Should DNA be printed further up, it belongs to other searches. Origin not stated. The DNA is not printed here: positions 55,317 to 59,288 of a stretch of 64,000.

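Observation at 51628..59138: Tightly coupled five-gene cluster: FecR-TPR-barrel giant, orphan B12-binding sensor module and a DevCAB-like ABC exporter without a TolC gene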

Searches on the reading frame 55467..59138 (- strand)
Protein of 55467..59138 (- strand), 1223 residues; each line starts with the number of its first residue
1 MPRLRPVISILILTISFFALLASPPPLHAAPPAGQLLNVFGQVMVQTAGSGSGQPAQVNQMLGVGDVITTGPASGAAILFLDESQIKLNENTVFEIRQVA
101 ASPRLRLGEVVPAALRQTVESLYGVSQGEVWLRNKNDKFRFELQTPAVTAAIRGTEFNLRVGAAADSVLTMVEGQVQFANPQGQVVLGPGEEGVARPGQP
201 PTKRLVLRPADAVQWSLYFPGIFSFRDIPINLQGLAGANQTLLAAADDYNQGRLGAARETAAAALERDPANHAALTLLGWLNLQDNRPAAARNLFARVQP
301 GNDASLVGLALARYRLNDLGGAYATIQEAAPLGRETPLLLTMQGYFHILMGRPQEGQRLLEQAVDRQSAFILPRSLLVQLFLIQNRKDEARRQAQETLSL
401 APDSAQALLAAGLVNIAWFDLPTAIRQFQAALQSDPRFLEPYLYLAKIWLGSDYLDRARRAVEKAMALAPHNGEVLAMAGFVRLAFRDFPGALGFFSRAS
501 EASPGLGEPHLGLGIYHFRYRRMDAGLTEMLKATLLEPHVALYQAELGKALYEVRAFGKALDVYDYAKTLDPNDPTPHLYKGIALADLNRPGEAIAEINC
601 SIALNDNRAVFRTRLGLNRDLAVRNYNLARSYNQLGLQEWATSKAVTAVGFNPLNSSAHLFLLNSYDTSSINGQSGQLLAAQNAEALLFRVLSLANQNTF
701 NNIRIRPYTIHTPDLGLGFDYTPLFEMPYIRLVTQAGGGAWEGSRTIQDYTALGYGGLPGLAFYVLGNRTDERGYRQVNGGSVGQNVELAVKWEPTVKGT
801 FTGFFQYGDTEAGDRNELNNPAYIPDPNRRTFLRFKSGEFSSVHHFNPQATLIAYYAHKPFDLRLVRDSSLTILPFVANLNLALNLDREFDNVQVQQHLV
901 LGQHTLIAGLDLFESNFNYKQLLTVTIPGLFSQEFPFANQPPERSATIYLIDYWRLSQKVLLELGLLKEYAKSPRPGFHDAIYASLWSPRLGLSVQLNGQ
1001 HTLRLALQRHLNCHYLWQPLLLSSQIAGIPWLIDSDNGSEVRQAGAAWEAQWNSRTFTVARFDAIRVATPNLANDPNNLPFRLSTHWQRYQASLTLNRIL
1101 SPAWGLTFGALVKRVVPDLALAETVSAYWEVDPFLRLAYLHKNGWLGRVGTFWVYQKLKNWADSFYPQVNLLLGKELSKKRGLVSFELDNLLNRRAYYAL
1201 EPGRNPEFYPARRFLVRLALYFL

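Call 3: search_protein_families(library=pfam, proteins=[window:55467-59138:-], max_evalue=0.1)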
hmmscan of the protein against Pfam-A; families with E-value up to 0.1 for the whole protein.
window:55467-59138:- (1223 aa): 13 families
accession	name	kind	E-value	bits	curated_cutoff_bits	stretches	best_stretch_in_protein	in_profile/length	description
PF14559.12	TPR_19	-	1.9e-15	57.4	25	4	420-477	6-63/68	Tetratricopeptide repeat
PF04773.18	FecR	-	4.7e-11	43.4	24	1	66-177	1-97/97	FecR protein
PF07719.23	TPR_2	-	2.5e-10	40.1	27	0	442-472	4-34/34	Tetratricopeptide repeat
PF13432.12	TPR_16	-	1.1e-09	39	32.7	2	245-299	4-58/65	Tetratricopeptide repeat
PF25062.1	ARM_TT21_N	-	6.3e-09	36.3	40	0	244-299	106-163/222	Tetratricopeptide repeat protein 21 N-terminal ARM repeat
PF13428.12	TPR_14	-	6.5e-07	29.9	23.5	0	244-279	7-42/44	Tetratricopeptide repeat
PF13371.12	TPR_9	-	1.4e-05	25.4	35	1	553-606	7-60/73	Tetratricopeptide repeat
PF23914.1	TPR_CcmH_CycH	-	9.4e-05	22.7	42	1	430-476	41-87/158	Cytochrome c-type biogenesis protein H TPR domain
PF13414.12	TPR_11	-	0.00082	19.5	26.8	0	548-587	1-40/42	TPR repeat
PF09613.16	HrpB1_HrpK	-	0.0015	18.7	29.3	1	339-409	47-116/126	Bacterial type III secretion protein (HrpB1_HrpK)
PF13431.12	TPR_17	-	0.0016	19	24.4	0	264-292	5-33/34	Tetratricopeptide repeat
PF04733.20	Coatomer_E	-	0.012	15.5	21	0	305-368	165-232/290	Coatomer epsilon subunit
PF13424.12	TPR_12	-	0.099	13.3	30.1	0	343-401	9-75/77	Tetratricopeptide repeat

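Call 4: search_protein_families(library=ncbifam, proteins=[window:55467-59138:-], max_evalue=0.1)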
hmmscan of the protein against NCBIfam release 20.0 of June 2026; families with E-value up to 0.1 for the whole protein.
window:55467-59138:- (1223 aa): 14 families
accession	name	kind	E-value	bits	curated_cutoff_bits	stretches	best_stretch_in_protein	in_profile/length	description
TIGR02917.1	PEP_TPR_lipo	equivalog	2.2e-27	95.3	312.2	2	384-608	274-498/899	XrtA/PEP-CTERM system TPR-repeat protein PrsT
TIGR02552.1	LcrH_SycD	equivalog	3e-12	46.4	104.8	1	535-608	46-119/136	SycD/LcrH family type III secretion system chaperone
NF040959.1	MamA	equivalog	2.4e-10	40.2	200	2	351-501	51-201/204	magnetosome protein MamA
TIGR02521.1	type_IV_pilW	equivalog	5.5e-07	29.4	154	1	420-476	46-102/234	type IV pilus biogenesis/stability protein PilW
NF047849.1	Lsa33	exception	9.8e-07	28.2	420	1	41-191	37-180/310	surface adhesin Lsa33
NF033762.1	social_mot_Tgl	equivalog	1.2e-05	24.8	225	0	388-466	48-127/252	social motility TPR repeat lipoprotein Tgl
NF033920.0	C39_PA2778_fam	equivalog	1.7e-05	24.4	150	1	384-470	169-255/255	PA2778 family cysteine peptidase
TIGR00990.1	3a0801s09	subfamily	2.6e-05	23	757.25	1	399-571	325-497/615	mitochondrial import receptor subunit TOM70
NF033165.1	lipo_LipL45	exception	5.9e-05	22.3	350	1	41-188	47-182/391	lipoprotein LipL45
NF008757.0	PRK11788.1-5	equivalog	0.00015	21.1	363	0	383-479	192-289/388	lipopolysaccharide assembly protein LapB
NF052415.1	T3SS_chap_SctY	equivalog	0.00025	21.5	70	1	270-364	4-104/106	type III secretion apparatus assembly chaperone SctY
NF033758.1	gliding_GltE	equivalog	0.00038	19.5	225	1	384-597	131-347/411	adventurous gliding motility TPR repeat lipoprotein GltE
NF047876.1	Lsa19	exception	0.0022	17.8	250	1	88-210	43-167/182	adhesin Lsa19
NF011886.0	PRK15359.1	equivalog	0.011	15.5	146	1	550-611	67-128/144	type III secretion system chaperone protein SscB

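Call 40: find_homologous_proteins(query=window:55470-59138:-, max_evalue=1e-10)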
Query window:55470-59138:- (1223 aa): 273 proteins with E <= 1e-10 among 8000 candidates; the best 120 are listed.
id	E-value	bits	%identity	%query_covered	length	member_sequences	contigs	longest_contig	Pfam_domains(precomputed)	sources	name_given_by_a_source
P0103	0.0e+0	2780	100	100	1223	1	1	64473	PF14559.13,PF25062.2,PF04773.19,PF13371.13,PF13432.13,PF13428.13,PF07719.24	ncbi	-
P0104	0.0e+0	2320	83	100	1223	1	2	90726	PF14559.13,PF13431.13,PF25062.2,PF04773.19,PF13414.13,PF13432.13,PF13428.13,PF13181.13,PF07719.24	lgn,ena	-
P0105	0.0e+0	2288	82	100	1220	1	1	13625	PF14559.13,PF13431.13,PF25062.2,PF04773.19,PF13432.13,PF13428.13,PF07719.24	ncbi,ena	-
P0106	0.0e+0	2261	82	99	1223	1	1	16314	PF14559.13,PF13431.13,PF25062.2,PF04773.19,PF13371.13,PF13432.13,PF13428.13,PF07719.24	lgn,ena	-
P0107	0.0e+0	2150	77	100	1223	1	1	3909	PF14559.13,PF13431.13,PF23914.2,PF25062.2,PF04773.19,PF13414.13,PF00515.35,PF13432.13,PF13428.13,PF07719.24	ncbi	-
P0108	0.0e+0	1933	70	99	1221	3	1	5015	PF23914.2,PF25062.2,PF04773.19,PF13414.13,PF13428.13,PF14559.13,PF13371.13,PF00515.35,PF12895.14,PF13432.13,PF00593.31,PF07719.24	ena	-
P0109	0.0e+0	1447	53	100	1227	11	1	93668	PF14559.13,PF13431.13,PF23914.2,PF25062.2,PF04773.19,PF13414.13,PF00515.35,PF13432.13,PF13428.13,PF00593.31,PF07719.24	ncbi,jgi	jgi:tetratricopeptide (TPR) repeat protein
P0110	0.0e+0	1418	52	100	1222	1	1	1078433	PF13431.13,PF23914.2,PF25062.2,PF04773.19,PF13414.13,PF13428.13,PF14559.13,PF13371.13,PF00515.35,PF13432.13,PF13181.13,PF07719.24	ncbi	ncbi:MAG: tetratricopeptide repeat protein [Syntrophobacteraceae bacterium]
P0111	0.0e+0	1339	53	100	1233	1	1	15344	PF13431.13,PF23914.2,PF25062.2,PF04773.19,PF13414.13,PF13428.13,PF14559.13,PF13371.13,PF00515.35,PF12895.14,PF13424.13,PF21033.5,PF13432.13,PF13181.13,PF07719.24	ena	-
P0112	0.0e+0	1319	53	98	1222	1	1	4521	PF13431.13,PF23914.2,PF25062.2,PF04773.19,PF13414.13,PF09613.17,PF13428.13,PF14559.13,PF13371.13,PF00515.35,PF21033.5,PF13432.13,PF07719.24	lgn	-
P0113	0.0e+0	1310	53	98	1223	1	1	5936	PF13431.13,PF23914.2,PF25060.1,PF25062.2,PF04773.19,PF13414.13,PF09613.17,PF13428.13,PF14559.13,PF13371.13,PF00515.35,PF13424.13,PF13432.13,PF13181.13,PF07719.24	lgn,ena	-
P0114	0.0e+0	1308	53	99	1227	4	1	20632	PF14853.13,PF13431.13,PF23914.2,PF25062.2,PF04773.19,PF13414.13,PF09613.17,PF13428.13,PF14559.13,PF13371.13,PF00515.35,PF12895.14,PF13424.13,PF21033.5,PF13432.13,PF13181.13,PF07719.24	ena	-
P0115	0.0e+0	1306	52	99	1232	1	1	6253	PF14559.13,PF13431.13,PF25062.2,PF04773.19,PF13414.13,PF13371.13,PF00515.35,PF13432.13,PF13428.13,PF07719.24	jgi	jgi:tetratricopeptide (TPR) repeat protein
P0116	0.0e+0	1306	52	98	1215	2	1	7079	PF14559.13,PF23914.2,PF25062.2,PF04773.19,PF13371.13,PF13432.13,PF13428.13,PF00593.31,PF07719.24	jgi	jgi:tetratricopeptide (TPR) repeat protein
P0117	0.0e+0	1304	53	100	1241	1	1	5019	PF13431.13,PF23914.2,PF25062.2,PF04773.19,PF13414.13,PF09613.17,PF13428.13,PF14559.13,PF13371.13,PF00515.35,PF12895.14,PF13432.13,PF07719.24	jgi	jgi:tetratricopeptide (TPR) repeat protein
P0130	0.0e+0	1235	52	99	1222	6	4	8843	PF13431.13,PF23914.2,PF25062.2,PF04773.19,PF13414.13,PF13428.13,PF14559.13,PF13371.13,PF17874.8,PF00515.35,PF12895.14,PF13424.13,PF13432.13,PF00593.31,PF07719.24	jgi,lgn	jgi:tetratricopeptide (TPR) repeat protein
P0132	0.0e+0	1224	50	100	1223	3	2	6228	PF13431.13,PF23914.2,PF25062.2,PF04773.19,PF13414.13,PF13428.13,PF14559.13,PF13371.13,PF00515.35,PF12895.14,PF13432.13,PF07719.24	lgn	-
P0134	0.0e+0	1223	51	98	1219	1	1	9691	PF13431.13,PF23914.2,PF25062.2,PF04773.19,PF13414.13,PF09613.17,PF13428.13,PF14559.13,PF13371.13,PF12895.14,PF13432.13,PF07719.24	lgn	-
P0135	0.0e+0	1223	51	98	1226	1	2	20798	PF13431.13,PF23914.2,PF25062.2,PF04773.19,PF13414.13,PF09613.17,PF13428.13,PF14559.13,PF13371.13,PF00515.35,PF12895.14,PF13424.13,PF21033.5,PF13432.13,PF07719.24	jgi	-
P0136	0.0e+0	1215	50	100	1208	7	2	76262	PF14559.13,PF23914.2,PF25062.2,PF04773.19,PF13371.13,PF00515.35,PF13432.13,PF13428.13,PF00593.31,PF13181.13,PF07719.24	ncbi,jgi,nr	ncbi:MAG: tetratricopeptide repeat protein [Deltaproteobacteria bacterium]|nr:tetratricopeptide repe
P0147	0.0e+0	1195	50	100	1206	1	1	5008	PF14559.13,PF13431.13,PF25062.2,PF04773.19,PF00515.35,PF09613.17,PF13432.13,PF13428.13,PF00593.31,PF07719.24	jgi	jgi:tetratricopeptide (TPR) repeat protein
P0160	0.0e+0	1161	49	99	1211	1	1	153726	PF13431.13,PF23914.2,PF25062.2,PF04773.19,PF13414.13,PF13428.13,PF14559.13,PF13371.13,PF00515.35,PF12895.14,PF13432.13,PF00593.31,PF07719.24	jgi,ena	-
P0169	0.0e+0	1151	47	99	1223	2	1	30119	PF14559.13,PF13431.13,PF23914.2,PF25062.2,PF04773.19,PF25183.2,PF13432.13,PF13428.13,PF00593.31,PF07719.24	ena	-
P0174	0.0e+0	1147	49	98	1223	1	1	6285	PF14559.13,PF13431.13,PF23914.2,PF25062.2,PF04773.19,PF12895.14,PF13432.13,PF13428.13,PF07719.24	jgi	-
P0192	0.0e+0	1127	49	98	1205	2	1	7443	PF13431.13,PF25062.2,PF04773.19,PF13414.13,PF09613.17,PF13428.13,PF14559.13,PF13371.13,PF12895.14,PF21033.5,PF13432.13,PF00593.31,PF07719.24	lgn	-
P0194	0.0e+0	1126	46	100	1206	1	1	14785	PF13431.13,PF23914.2,PF25062.2,PF04773.19,PF13414.13,PF09613.17,PF13428.13,PF14559.13,PF13371.13,PF00515.35,PF12895.14,PF13432.13,PF00593.31,PF07719.24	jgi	jgi:tetratricopeptide (TPR) repeat protein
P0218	0.0e+0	1101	46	99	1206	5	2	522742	PF13431.13,PF23914.2,PF25062.2,PF04773.19,PF13414.13,PF13428.13,PF14559.13,PF13371.13,PF00515.35,PF13432.13,PF13181.13,PF07719.24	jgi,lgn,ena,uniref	uniref:Tetratricopeptide repeat protein n=1 Tax=Desulfobacca acetoxidans TaxID=60893 RepID=A0A7C3SLV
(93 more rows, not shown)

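Call 41: find_encoding_contigs(protein=P0104, flank=8000, max_places=1)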
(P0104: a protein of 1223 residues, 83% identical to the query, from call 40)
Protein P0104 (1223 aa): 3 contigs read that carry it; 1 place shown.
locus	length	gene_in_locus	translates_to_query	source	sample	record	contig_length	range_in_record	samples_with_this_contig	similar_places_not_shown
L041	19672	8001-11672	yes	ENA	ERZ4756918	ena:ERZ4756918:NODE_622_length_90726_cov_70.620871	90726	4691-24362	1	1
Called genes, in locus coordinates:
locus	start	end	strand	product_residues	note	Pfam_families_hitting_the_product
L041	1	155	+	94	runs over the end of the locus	PF00376:MerR, PF13411:MerR_1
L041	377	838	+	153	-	-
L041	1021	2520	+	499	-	PF02652:Lactate_perm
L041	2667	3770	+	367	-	PF13191:AAA_16 (weak), PF13401:AAA_22 (faint), PF07728:AAA_5 (weak), PF01078:Mg_chelatase, PF17863:AAA_lid_2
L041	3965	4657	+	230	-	PF00092:VWA, PF13519:VWA_2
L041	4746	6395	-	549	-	PF02878:PGM_PMM_I, PF02879:PGM_PMM_II, PF02880:PGM_PMM_III, PF00408:PGM_PMM_IV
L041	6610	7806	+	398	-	PF01053:Cys_Met_Meta_PP, PF00155:Aminotran_1_2 (weak)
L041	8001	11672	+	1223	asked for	PF04773:FecR, PF07719:TPR_2 (faint), PF13181:TPR_8 (faint), PF13414:TPR_11 (faint), PF13428:TPR_14 (faint), PF13431:TPR_17 (faint), PF13432:TPR_16 (faint), PF14559:TPR_19 (weak), +1 more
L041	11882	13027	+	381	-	PF00266:Aminotran_5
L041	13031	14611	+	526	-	PF00389:2-Hacid_dh, PF02826:2-Hacid_dh_C, PF19304:PGDH_inter, PF01842:ACT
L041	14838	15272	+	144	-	PF08899:DUF1844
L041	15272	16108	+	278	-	PF00288:GHMP_kinases_N, PF08544:GHMP_kinases_C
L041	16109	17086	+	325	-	PF13793:Pribosyltran_N, PF00156:Pribosyltran, PF14572:Pribosyl_synth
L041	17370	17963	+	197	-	PF01195:Pept_tRNA_hydro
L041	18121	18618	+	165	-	-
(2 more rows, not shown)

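Call 42: find_encoding_contigs(protein=P0110, flank=8000, max_places=1)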
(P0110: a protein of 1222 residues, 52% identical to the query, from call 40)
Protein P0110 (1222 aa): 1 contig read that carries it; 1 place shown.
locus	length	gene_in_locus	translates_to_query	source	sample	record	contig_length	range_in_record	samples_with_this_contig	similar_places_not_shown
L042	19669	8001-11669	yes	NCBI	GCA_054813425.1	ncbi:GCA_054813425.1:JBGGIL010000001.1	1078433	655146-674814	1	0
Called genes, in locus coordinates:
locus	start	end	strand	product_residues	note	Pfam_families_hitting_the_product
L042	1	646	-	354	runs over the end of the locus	-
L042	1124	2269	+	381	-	PF07885:Ion_trans_2, PF02254:TrkA_N, PF02080:TrkA_C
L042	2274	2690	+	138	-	-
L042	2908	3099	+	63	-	-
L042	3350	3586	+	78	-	PF01381:HTH_3 (weak)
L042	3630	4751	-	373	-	PF16822:ALGX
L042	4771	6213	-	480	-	PF03062:MBOAT, PF13813:MBOAT_2 (weak)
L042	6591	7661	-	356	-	PF07690:MFS_1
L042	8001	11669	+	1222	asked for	PF04773:FecR, PF00515:TPR_1 (faint), PF07719:TPR_2 (faint), PF13181:TPR_8 (faint), PF13371:TPR_9 (faint), PF13414:TPR_11 (faint), PF13432:TPR_16 (weak), PF14559:TPR_19 (weak), +4 more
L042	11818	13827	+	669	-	PF05226:CHASE2, PF00211:Guanylate_cyc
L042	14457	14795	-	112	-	-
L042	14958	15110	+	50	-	-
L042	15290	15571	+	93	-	-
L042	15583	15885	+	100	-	PF01381:HTH_3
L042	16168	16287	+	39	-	-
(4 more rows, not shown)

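Call 43: find_encoding_contigs(protein=P0218, flank=8000, max_places=1)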
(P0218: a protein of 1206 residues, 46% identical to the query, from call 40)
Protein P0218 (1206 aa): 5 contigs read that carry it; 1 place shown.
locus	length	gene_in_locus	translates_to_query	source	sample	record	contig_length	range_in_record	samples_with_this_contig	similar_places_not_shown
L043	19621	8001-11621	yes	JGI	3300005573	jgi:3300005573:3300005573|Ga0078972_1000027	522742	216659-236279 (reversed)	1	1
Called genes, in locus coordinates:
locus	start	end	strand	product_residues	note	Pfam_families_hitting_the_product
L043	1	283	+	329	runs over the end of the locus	PF01656:CbiA, PF10609:ParA, PF13614:AAA_31 (weak)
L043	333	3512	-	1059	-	PF00873:ACR_tran, PF03176:MMPL, PF02355:SecD_SecF_C (faint)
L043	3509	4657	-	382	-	PF25917:BSH_RND, PF25973:BSH_CzcB (faint), PF25876:HH_MFP_RND, PF25944:Beta-barrel_RND, PF25954:Beta-barrel_RND_2 (weak), PF25967:RND-MFP_C, PF25975:CzcB_C (weak), PF25989:YknX_C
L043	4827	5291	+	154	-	PF00300:His_Phos_1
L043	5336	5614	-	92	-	-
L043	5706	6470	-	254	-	PF00142:Fer4_NifH (weak), PF01656:CbiA, PF02374:ArsA_ATPase (weak), PF06564:CBP_BcsQ, PF09140:MipZ, PF10609:ParA, PF13614:AAA_31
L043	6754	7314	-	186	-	-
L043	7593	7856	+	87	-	-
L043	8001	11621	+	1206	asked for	PF04773:FecR, PF00515:TPR_1 (faint), PF07719:TPR_2 (faint), PF13181:TPR_8 (faint), PF13371:TPR_9 (faint), PF13414:TPR_11 (faint), PF13432:TPR_16, PF14559:TPR_19 (weak), +4 more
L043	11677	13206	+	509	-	PF00082:Peptidase_S8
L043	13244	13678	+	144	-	-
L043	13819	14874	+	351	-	PF04055:Radical_SAM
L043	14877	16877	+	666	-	PF05226:CHASE2, PF00211:Guanylate_cyc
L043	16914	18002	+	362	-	PF02518:HATPase_c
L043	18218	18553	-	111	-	-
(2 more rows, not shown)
